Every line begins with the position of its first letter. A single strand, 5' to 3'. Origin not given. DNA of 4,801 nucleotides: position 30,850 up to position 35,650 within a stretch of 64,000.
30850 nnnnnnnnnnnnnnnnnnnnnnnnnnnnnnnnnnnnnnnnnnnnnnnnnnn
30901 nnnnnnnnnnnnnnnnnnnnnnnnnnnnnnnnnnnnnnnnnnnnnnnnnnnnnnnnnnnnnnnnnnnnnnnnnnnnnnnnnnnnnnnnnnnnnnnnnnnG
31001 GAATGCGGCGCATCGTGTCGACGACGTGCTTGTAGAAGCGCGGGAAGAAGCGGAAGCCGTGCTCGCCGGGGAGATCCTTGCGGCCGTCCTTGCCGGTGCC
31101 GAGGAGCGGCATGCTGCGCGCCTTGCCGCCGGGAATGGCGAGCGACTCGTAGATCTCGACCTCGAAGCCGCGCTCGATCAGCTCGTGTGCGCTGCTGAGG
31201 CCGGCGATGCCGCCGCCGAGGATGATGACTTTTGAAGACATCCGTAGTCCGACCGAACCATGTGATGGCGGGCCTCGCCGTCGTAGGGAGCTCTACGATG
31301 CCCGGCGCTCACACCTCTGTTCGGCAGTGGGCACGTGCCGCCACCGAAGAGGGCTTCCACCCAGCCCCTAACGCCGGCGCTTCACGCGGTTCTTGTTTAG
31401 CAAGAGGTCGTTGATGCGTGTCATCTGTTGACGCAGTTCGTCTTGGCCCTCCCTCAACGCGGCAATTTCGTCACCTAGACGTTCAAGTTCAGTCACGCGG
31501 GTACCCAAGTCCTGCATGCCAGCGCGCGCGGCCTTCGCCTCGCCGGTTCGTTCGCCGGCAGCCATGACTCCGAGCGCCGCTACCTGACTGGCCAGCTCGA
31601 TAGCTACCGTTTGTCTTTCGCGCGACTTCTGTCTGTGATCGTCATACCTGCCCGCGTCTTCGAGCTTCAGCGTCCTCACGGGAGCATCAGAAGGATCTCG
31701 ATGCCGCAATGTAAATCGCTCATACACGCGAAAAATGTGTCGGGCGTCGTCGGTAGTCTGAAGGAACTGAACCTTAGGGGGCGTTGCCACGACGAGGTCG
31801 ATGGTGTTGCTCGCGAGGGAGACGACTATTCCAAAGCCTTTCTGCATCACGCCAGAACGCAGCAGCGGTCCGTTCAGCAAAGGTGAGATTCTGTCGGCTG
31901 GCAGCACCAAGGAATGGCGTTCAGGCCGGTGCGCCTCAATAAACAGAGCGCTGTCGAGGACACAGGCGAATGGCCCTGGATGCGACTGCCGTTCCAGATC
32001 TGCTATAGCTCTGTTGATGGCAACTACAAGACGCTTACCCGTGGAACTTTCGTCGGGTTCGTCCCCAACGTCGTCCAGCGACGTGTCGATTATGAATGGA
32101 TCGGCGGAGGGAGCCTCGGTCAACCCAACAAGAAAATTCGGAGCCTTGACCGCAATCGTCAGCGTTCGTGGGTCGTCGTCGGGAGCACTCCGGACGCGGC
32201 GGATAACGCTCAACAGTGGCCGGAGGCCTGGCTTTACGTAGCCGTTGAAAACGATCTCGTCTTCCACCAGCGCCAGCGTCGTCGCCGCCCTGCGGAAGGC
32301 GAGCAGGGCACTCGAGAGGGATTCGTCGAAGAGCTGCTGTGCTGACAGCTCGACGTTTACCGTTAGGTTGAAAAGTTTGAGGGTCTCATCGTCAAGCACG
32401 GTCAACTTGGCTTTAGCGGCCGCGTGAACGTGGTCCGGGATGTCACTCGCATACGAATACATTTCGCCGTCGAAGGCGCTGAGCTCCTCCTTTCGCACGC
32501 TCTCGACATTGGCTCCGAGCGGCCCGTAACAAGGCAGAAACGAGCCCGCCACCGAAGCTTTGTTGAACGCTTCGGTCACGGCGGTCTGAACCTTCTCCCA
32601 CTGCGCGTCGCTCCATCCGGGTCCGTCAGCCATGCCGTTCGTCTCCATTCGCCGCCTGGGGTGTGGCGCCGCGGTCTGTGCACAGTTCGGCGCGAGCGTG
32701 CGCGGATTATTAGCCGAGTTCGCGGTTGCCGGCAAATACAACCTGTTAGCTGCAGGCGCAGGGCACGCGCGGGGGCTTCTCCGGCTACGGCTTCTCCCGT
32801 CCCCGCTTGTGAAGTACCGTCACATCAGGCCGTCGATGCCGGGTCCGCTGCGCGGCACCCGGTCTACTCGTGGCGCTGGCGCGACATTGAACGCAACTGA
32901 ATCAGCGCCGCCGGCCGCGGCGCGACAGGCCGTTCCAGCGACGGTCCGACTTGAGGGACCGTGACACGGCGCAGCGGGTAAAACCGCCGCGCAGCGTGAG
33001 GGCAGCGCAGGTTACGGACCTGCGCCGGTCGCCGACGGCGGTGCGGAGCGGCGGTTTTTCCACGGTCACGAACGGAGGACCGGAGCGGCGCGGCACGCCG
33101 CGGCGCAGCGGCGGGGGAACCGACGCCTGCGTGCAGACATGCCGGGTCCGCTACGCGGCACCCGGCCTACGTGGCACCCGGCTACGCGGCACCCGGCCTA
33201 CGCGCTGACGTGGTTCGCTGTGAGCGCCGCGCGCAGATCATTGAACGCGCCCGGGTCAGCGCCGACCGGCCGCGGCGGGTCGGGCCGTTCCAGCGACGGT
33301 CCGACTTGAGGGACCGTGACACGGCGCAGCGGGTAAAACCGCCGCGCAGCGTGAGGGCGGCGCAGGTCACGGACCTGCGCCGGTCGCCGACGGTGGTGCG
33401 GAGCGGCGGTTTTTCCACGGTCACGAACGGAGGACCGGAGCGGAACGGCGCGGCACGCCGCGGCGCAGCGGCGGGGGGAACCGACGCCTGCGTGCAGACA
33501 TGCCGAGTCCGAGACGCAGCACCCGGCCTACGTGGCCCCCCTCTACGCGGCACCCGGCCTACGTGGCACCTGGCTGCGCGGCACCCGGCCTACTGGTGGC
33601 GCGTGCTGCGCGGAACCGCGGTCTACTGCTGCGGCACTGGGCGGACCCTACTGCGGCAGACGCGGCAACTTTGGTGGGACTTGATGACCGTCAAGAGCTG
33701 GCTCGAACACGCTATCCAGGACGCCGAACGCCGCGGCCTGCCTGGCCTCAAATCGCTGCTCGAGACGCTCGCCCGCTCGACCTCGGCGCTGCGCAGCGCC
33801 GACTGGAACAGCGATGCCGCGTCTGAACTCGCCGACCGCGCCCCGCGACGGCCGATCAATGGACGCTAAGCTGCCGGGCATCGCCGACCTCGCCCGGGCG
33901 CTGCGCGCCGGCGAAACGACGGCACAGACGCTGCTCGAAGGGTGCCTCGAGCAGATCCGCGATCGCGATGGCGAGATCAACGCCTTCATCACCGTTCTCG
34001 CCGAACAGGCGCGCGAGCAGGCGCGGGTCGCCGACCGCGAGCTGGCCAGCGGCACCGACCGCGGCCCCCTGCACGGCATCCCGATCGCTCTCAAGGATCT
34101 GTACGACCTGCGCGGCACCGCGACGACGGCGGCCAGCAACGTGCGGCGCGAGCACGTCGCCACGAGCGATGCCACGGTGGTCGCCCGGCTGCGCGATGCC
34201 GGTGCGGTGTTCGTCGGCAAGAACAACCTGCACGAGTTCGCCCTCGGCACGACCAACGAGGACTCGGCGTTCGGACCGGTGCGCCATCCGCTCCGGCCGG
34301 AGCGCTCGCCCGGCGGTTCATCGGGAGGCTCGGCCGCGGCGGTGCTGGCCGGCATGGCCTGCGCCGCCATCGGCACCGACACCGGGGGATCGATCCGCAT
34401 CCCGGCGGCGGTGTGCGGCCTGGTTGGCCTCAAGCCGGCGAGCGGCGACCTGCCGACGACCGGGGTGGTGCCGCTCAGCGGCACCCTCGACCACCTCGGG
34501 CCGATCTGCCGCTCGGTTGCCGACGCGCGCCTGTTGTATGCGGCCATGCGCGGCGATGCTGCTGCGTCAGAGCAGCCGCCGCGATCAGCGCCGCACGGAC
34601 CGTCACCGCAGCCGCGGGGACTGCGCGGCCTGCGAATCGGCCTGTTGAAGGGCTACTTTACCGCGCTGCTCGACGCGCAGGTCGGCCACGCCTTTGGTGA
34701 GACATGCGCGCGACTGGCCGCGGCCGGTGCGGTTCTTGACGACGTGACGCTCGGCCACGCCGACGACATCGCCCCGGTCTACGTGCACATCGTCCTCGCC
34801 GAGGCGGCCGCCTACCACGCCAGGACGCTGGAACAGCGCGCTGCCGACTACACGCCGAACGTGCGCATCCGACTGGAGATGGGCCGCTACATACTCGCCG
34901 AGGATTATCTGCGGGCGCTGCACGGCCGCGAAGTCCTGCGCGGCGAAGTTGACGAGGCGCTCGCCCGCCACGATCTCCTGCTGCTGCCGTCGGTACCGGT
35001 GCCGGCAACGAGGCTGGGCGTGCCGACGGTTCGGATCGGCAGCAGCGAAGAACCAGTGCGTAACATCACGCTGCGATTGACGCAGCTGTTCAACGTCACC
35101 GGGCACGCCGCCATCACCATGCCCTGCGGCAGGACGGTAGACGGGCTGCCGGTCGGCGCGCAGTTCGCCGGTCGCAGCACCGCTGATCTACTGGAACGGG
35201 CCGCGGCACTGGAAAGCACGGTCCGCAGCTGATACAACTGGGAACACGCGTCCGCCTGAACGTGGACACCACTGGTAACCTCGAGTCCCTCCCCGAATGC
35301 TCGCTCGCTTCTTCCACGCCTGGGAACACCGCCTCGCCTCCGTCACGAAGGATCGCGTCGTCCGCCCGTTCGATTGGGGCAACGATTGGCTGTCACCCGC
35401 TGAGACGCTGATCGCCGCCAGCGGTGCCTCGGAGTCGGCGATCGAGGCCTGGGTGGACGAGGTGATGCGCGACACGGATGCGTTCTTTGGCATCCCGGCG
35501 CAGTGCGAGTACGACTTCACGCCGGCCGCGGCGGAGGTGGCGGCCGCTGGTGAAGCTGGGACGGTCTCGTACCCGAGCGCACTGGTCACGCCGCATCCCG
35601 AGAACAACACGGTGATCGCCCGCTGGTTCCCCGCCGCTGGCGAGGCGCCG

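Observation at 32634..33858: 1.2-kb intergenic region carrying a tandemly duplicated, highly structured ~355-bp element between divergent encapsulin and amidase genes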

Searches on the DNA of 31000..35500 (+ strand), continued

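Call 87: search_with_rna_model(model_id=R1, sources=[window, L003, L004, L005, L006, L007, L008, L009, L010, L011, L012, L013, L014, L015, L016, L017, L018, L019, L020, L021, L022, L023, L024, L025, L026, L027, L028, L029, L030, L031, L032, L033, L034, L035, L036, L037, L038, L039, L040, L041, L042, L043, L044, L045, L046, L047, L048, L049, L050, L051, L052, L053, L054, L055, L056, L057, L058, L059, L060, L061, L062, L063, L064, L065, L066, L067, L068, L069, L070, L071, L072, L073, L074, L075, L076, L077, L078, L079, L080, L081, L082, L083, L084, L085, L086, L087, L088], max_evalue=1, make_alignment=true)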
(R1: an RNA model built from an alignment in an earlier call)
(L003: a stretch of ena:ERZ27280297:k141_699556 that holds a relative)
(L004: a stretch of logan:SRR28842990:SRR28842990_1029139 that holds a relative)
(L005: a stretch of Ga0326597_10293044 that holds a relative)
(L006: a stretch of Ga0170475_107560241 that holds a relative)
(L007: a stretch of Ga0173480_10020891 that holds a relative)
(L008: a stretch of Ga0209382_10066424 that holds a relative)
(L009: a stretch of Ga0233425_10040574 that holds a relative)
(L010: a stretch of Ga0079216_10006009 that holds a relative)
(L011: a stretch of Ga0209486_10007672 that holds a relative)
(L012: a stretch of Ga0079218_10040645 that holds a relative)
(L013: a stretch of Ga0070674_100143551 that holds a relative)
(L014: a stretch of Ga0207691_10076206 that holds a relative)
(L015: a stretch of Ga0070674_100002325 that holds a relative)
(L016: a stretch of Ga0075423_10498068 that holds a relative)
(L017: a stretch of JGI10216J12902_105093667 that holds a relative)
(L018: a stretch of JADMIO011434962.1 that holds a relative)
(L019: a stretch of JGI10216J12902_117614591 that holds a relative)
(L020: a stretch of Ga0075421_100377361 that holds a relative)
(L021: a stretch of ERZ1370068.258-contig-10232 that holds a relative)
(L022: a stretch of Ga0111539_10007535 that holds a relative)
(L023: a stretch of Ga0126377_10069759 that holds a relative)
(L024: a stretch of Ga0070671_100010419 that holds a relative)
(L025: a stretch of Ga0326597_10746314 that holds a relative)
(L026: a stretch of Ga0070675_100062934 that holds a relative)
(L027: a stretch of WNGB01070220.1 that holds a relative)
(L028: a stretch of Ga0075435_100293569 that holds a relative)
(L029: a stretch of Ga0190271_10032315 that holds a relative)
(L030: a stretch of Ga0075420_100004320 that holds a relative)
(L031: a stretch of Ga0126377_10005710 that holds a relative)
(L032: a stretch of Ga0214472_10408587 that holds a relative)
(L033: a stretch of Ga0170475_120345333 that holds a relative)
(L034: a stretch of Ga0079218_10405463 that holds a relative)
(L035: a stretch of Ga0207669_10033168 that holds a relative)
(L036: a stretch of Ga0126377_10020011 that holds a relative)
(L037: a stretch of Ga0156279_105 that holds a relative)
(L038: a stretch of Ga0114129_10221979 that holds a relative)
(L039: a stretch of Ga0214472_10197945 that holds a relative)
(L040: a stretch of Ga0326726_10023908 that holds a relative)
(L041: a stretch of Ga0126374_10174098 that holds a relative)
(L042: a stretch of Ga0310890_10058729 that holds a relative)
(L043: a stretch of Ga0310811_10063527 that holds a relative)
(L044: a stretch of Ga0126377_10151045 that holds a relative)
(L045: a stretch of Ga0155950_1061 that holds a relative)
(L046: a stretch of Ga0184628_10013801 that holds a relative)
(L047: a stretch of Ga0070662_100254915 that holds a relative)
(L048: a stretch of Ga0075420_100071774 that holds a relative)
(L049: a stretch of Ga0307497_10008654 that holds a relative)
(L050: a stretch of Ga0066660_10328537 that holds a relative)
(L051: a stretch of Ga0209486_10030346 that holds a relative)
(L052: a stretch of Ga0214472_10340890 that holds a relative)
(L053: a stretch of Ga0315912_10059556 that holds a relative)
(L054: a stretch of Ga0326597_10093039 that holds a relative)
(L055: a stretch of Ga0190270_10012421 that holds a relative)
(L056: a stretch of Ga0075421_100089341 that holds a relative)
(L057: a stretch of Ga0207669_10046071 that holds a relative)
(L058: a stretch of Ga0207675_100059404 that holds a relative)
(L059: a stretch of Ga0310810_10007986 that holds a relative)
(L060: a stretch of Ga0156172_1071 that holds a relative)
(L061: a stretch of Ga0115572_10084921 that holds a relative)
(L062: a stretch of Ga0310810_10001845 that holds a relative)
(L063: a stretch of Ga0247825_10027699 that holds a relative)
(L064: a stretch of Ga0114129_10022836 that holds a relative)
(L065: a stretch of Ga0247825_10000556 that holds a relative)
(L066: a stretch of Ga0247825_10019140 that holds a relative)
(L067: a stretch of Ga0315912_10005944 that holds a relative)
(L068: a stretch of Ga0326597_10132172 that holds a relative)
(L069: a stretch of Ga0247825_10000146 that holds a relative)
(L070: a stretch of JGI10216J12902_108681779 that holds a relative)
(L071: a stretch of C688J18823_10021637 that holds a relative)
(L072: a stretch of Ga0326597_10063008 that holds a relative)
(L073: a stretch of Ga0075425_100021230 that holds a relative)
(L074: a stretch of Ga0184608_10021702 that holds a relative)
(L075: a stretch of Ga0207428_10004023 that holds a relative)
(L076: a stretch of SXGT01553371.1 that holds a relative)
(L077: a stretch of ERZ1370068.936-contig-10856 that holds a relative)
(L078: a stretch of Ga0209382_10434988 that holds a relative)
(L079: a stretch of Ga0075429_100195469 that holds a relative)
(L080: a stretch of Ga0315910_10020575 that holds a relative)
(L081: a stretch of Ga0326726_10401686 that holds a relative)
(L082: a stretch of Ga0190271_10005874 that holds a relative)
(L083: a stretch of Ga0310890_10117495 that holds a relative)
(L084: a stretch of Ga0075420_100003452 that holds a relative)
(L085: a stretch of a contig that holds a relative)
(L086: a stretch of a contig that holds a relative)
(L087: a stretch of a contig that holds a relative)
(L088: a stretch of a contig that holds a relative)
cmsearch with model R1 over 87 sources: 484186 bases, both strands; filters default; matches with E-value up to 1: 216.
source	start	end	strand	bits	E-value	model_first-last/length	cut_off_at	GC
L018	3002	3156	+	157.8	3.6e-40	1-154/154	no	0.66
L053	216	370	+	156.4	8.6e-40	1-154/154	no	0.64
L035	928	1082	+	156.1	1.1e-39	1-154/154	no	0.66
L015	3177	3331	+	156.1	1.1e-39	1-154/154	no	0.61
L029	3156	3309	+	154.6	2.7e-39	1-154/154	no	0.65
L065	3605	3759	-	154.3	3.2e-39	1-154/154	no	0.65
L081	335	489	-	153.5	5.4e-39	1-154/154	no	0.6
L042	805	960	-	153.5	5.5e-39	1-154/154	no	0.62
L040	771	926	+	150.4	3.9e-38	1-154/154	no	0.6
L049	246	401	+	150.3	4e-38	1-154/154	no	0.63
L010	1724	1877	-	149.8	5.5e-38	1-154/154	no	0.64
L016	394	549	-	149.7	5.8e-38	1-154/154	no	0.63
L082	1828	1981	+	149.7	5.8e-38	1-154/154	no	0.66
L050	431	585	-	149.6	6.4e-38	1-154/154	no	0.63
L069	4653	4806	-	149.2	8.3e-38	1-154/154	no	0.66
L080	4292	4447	+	148.6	1.2e-37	1-154/154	no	0.66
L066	1902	2055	+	148.3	1.4e-37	1-154/154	no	0.64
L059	2399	2549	+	148.2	1.5e-37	1-154/154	no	0.64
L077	5501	5655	+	147.4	2.5e-37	1-154/154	no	0.62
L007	2297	2451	+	146.3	4.8e-37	1-154/154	no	0.63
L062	1865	2019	-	146.3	4.8e-37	1-154/154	no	0.63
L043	126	279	-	145.8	6.7e-37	1-154/154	no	0.62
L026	704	858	-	145.5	8e-37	1-154/154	no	0.64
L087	1426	1578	-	145.4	8.8e-37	1-154/154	no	0.63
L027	656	811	-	145.3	9.5e-37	1-154/154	no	0.6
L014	702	856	+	144.6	1.5e-36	1-154/154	no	0.66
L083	1081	1235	+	144.6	1.5e-36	1-154/154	no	0.66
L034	727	882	+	139.3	3.8e-35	1-154/154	no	0.69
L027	1708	1863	+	137.5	1.2e-34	1-154/154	no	0.61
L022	11090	11243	+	136.2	2.7e-34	1-154/154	no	0.64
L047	915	1068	-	135.5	4.2e-34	1-154/154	no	0.67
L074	2000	2153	+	135.4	4.4e-34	1-154/154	no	0.69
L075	12328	12481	-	135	5.8e-34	1-154/154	no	0.63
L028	1104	1259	+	134.9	6.1e-34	1-154/154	no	0.66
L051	2046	2198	-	133.8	1.2e-33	1-154/154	no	0.67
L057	996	1149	+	133.8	1.2e-33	1-154/154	no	0.67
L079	31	188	-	133.6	1.4e-33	1-154/154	no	0.66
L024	5361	5513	+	133.4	1.6e-33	1-154/154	no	0.61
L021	4107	4262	+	133.3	1.7e-33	1-154/154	no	0.61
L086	2840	2993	+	132.2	3.4e-33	1-154/154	no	0.61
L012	1868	2021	+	130.9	7.8e-33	1-154/154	no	0.69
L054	1507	1659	+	130.8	8.2e-33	1-154/154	no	0.67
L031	5688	5841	-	130.7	8.4e-33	1-154/154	no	0.67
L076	1769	1919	+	130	1.3e-32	1-154/154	no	0.66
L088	8381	8533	+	129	2.5e-32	1-154/154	no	0.65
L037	1125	1277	-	128.8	2.9e-32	1-154/154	no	0.73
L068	945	1097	-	128.6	3.2e-32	1-154/154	no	0.67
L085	747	900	+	128.1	4.4e-32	1-154/154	no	0.68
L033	963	1117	+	127.7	5.7e-32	1-154/154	no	0.68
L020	186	337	-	127.4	6.7e-32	1-154/154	no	0.7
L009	734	886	-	126.8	9.8e-32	1-154/154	no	0.65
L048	151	302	+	126.5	1.2e-31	1-154/154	no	0.69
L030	11869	12019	+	125.5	2.3e-31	1-154/154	no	0.68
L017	791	943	-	125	3.1e-31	1-154/154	no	0.72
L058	3438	3568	+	124.9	3.2e-31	1-134/154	3'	0.64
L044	442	595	+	124.9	3.3e-31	1-154/154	no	0.69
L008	2801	2953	+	124.5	4.1e-31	1-154/154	no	0.69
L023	1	130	+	124.3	4.8e-31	25-154/154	5'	0.62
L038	2168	2322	-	124.2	5e-31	1-154/154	no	0.64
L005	977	1129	+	123.9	6e-31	1-154/154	no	0.68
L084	9971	10123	-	119.8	7.8e-30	1-154/154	no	0.71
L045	9481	9631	+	118.8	1.5e-29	1-154/154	no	0.65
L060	5255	5405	+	118.8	1.5e-29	1-154/154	no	0.65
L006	3381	3535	-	117.8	2.7e-29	1-154/154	no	0.72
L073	1473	1627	+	117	4.7e-29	1-154/154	no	0.72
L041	521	673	-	116.8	5.3e-29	1-154/154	no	0.64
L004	3229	3381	+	116.1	7.8e-29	1-154/154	no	0.71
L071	3928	4083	-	112.1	9.9e-28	1-154/154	no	0.71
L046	1516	1668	+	111.9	1.1e-27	1-154/154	no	0.59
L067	239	383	-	110.8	2.1e-27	1-154/154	no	0.64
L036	1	118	+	104.3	1.3e-25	37-154/154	5'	0.71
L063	490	638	-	103.3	2.5e-25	1-154/154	no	0.64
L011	6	158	+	98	6.5e-24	1-154/154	no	0.69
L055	1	107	-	95.8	2.6e-23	1-107/154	3'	0.64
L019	1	92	-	88.6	2.4e-21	1-91/154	3'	0.65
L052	1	111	-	84.7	2.8e-20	1-113/154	3'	0.69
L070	1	101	+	81.5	2.1e-19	54-154/154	5'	0.69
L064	1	98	+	78.6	1.3e-18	57-154/154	5'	0.68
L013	1465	1607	+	71.5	1.1e-16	1-154/154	no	0.67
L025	99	254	-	63.7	1.4e-14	1-154/154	no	0.67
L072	3928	4068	-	62.4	3.2e-14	1-154/154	no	0.72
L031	5958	6183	+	57.8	5.5e-13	1-154/154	no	0.64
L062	2092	2214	+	56.8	1.1e-12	21-141/154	no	0.73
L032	74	223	+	56.4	1.3e-12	1-154/154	no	0.69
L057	786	944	-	56.1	1.6e-12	1-154/154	no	0.74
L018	2781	2937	-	54.8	3.6e-12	1-154/154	no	0.75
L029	2954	3109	-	54.1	5.7e-12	1-154/154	no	0.72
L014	494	652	-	54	6.2e-12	1-154/154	no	0.72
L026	908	1066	+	54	6.2e-12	1-154/154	no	0.72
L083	873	1031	-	54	6.2e-12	1-154/154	no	0.72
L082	749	871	-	53.9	6.5e-12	21-141/154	no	0.75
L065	3818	3973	+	53.7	7.4e-12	1-154/154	no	0.71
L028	847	1018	-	53.3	9.2e-12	1-154/154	no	0.61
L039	217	358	+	52.5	1.5e-11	1-154/154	no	0.7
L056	2849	3005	+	51.8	2.5e-11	1-154/154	no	0.67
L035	717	839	-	50.3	6e-11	21-141/154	no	0.75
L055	163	321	+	49.7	9.1e-11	1-154/154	no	0.74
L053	12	169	-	49.2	1.2e-10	1-154/154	no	0.75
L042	2168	2238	+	48.3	2.2e-10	1-70/154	3'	0.65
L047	1120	1278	+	48.3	2.2e-10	1-154/154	no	0.74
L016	593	749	+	47.9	2.8e-10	1-154/154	no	0.74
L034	454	655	-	47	4.8e-10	1-154/154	no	0.71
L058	3229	3397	-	45.6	1.2e-09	1-154/154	no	0.67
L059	2190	2358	-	45.6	1.2e-09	1-154/154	no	0.67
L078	1348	1456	-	45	1.8e-09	50-154/154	5'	0.7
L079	271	392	+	44.5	2.3e-09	21-141/154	no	0.75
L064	6531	6754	-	43.1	5.7e-09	1-154/154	no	0.67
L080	4112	4234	-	42.1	1e-08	21-141/154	no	0.76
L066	1692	1843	-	41.7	1.3e-08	1-154/154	no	0.72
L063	663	887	+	40.3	3.3e-08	1-154/154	no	0.66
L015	2906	3131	-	38.3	1.1e-07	1-154/154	no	0.69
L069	4859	5025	+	35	8.7e-07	1-154/154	no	0.72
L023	169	342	+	29.2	3.4e-05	1-154/154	no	0.66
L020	1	62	-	26.3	0.00021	1-64/154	3'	0.65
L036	3954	4100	-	26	0.00025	1-154/154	no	0.64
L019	214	234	-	24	0.00087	69-89/154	no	0.76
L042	2026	2046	+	24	0.00087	69-89/154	no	0.76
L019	1755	1797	+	21.2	0.005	1-42/154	3'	0.58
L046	1559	1637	-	21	0.0056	44-122/154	no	0.59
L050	495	522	+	20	0.01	67-94/154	no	0.79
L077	5564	5591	-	20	0.01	67-94/154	no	0.79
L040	835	862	-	20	0.01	67-94/154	no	0.79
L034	764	874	-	19.9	0.011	22-131/154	no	0.71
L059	2440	2520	-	19.8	0.012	41-124/154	no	0.64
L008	2818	2953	-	19.7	0.013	1-154/154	no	0.68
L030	11933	11957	-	19.6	0.014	67-91/154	no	0.8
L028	1168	1194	-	19.6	0.014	67-93/154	no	0.78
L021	4172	4198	-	19.6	0.014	67-93/154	no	0.78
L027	720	746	+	19.6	0.014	67-93/154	no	0.78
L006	3444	3468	+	19.2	0.017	67-91/154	no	0.8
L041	584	610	+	19.2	0.018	67-93/154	no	0.78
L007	2364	2388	-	19.1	0.019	67-91/154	no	0.8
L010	1787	1811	+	19.1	0.019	67-91/154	no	0.8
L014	769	793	-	19.1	0.019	67-91/154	no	0.8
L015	3244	3268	-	19.1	0.019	67-91/154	no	0.8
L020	249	273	+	19.1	0.019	67-91/154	no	0.8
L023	43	67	-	19.1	0.019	67-91/154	no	0.8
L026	767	791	+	19.1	0.019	67-91/154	no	0.8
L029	3223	3247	-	19.1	0.019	67-91/154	no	0.8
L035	995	1019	-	19.1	0.019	67-91/154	no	0.8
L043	188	212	+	19.1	0.019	67-91/154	no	0.8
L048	215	239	-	19.1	0.019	67-91/154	no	0.8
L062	1928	1952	+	19.1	0.019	67-91/154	no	0.8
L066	1969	1993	-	19.1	0.019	67-91/154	no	0.8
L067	302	326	+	19.1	0.019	67-91/154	no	0.8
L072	3979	4003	+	19.1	0.019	67-91/154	no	0.8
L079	96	120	+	19.1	0.019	67-91/154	no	0.8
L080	4359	4383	-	19.1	0.019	67-91/154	no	0.8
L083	1148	1172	-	19.1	0.019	67-91/154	no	0.8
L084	10034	10058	+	19.1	0.019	67-91/154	no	0.8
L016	458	482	+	19.1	0.019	67-91/154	no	0.8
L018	3069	3093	-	19.1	0.019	67-91/154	no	0.8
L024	5427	5451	-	19.1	0.019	67-91/154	no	0.8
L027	1775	1799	-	19.1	0.019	67-91/154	no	0.8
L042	869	893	+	19.1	0.019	67-91/154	no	0.8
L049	313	337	-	19.1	0.019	67-91/154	no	0.8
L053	283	307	-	19.1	0.019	67-91/154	no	0.8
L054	1573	1597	-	19.1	0.019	67-91/154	no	0.8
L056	2914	2938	-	19.1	0.019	67-91/154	no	0.8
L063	553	577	+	19.1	0.019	67-91/154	no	0.8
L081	399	423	+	19.1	0.019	67-91/154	no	0.8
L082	1895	1919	-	19.1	0.019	67-91/154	no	0.8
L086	2906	2930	-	19.1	0.019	67-91/154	no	0.8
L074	2067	2091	-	18.7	0.024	67-91/154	no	0.8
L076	1833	1857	-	18.7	0.024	67-91/154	no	0.8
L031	5751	5775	+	18.7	0.024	67-91/154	no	0.8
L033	1030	1054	-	18.7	0.024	67-91/154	no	0.8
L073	1540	1564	-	18.7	0.024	67-91/154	no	0.8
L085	813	837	-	18.7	0.024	67-91/154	no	0.8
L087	1488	1512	+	18.7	0.024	67-91/154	no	0.8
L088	8446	8470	-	18.7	0.024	67-91/154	no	0.8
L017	853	877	+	18.7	0.024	67-91/154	no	0.8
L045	9544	9568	-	18.7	0.024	67-91/154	no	0.8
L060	5318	5342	-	18.7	0.024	67-91/154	no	0.8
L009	797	821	+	18.7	0.024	67-91/154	no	0.8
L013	1521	1545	-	18.6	0.025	67-91/154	no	0.84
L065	3668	3692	+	18.6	0.025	67-91/154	no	0.84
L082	934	1076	+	18.3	0.03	1-154/154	no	0.63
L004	3294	3318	-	18.3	0.031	67-91/154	no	0.84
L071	3992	4016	+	18.3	0.031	67-91/154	no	0.84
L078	1415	1439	+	18.1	0.035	67-91/154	no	0.8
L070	14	38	-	17.7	0.045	67-91/154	no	0.8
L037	1188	1215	+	17.7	0.045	67-94/154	no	0.75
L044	508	532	-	17.4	0.054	67-91/154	no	0.72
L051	2109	2133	+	17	0.067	67-91/154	no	0.8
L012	1934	1958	-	17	0.067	67-91/154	no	0.8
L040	4294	4393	+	16.5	0.095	1-154/154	no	0.62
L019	1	76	+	16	0.13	67-154/154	5'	0.66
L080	3274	3343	+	16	0.13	1-154/154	no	0.61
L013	44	211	+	15.7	0.16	1-154/154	no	0.57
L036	31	55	-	14.7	0.29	67-91/154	no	0.8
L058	3479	3559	-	14.5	0.33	41-124/154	no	0.65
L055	16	40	+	14.4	0.35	67-91/154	no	0.8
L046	3640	3783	+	14.3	0.38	1-154/154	no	0.67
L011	72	96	-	14.1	0.43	67-91/154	no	0.8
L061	299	349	-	14.1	0.44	58-108/154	no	0.71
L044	113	341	-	13.9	0.47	1-154/154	no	0.71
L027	366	440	+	13.9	0.49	1-154/154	no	0.65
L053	73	95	+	13.8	0.51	68-90/154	no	0.78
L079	322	344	-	13.8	0.51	68-90/154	no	0.78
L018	2843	2865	+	13.8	0.51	68-90/154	no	0.78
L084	3749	3845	+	13.7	0.56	1-154/154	no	0.64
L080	3228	3273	+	13.6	0.57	61-106/154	no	0.63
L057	848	870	+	13.4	0.64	68-90/154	no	0.78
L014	556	578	+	13.4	0.64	68-90/154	no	0.78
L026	982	1004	-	13.4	0.64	68-90/154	no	0.78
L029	3015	3037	+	13.4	0.64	68-90/154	no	0.78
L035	766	788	+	13.4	0.64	68-90/154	no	0.78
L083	935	957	+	13.4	0.64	68-90/154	no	0.78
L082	798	820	+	13.4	0.64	68-90/154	no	0.78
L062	2143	2165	-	13.4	0.64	68-90/154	no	0.78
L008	64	180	+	13.1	0.79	1-154/154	no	0.7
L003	6223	6285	+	13.1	0.81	1-154/154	no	0.73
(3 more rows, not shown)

Alignment A8: 150 matches aligned to the model, 290 columns, each read 5' to 3' on its own strand. Consensus structure (alignment columns), stored with it:
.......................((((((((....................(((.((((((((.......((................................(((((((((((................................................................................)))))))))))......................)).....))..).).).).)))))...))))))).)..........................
